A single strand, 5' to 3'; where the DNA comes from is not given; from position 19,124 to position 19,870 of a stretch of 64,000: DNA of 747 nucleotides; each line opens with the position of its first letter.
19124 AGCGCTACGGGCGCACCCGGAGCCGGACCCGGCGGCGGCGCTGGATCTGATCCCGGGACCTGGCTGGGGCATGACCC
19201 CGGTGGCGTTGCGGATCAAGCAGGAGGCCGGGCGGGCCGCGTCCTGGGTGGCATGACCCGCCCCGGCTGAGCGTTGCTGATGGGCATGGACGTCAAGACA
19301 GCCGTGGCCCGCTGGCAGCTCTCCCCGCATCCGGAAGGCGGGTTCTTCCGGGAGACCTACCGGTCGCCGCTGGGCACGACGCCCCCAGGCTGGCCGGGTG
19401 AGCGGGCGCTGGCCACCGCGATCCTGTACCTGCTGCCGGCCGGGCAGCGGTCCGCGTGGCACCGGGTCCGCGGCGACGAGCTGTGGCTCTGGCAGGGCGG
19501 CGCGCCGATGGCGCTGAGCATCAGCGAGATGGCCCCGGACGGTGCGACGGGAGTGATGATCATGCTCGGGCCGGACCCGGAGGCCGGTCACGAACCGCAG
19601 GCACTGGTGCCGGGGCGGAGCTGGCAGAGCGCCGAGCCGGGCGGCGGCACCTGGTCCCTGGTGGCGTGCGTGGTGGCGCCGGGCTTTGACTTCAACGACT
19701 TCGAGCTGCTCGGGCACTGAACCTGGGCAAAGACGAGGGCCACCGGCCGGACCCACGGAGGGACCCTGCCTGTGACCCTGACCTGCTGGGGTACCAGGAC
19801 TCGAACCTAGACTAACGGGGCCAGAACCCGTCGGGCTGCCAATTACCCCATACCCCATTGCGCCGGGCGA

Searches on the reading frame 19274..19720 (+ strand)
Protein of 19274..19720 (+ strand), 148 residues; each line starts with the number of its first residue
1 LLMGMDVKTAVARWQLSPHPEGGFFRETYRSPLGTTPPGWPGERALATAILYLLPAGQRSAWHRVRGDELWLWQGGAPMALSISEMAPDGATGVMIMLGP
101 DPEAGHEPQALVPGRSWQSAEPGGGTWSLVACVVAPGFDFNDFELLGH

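Call 54: search_protein_families(library=pfam, proteins=[window:19274-19720:+], max_evalue=0.01)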
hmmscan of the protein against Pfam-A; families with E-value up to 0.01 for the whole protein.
window:19274-19720:+ (148 aa): 1 family
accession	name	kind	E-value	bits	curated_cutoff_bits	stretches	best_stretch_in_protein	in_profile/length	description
PF06172.17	Cupin_5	-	7e-45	152.9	25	1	10-146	3-139/139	Cupin superfamily (DUF985)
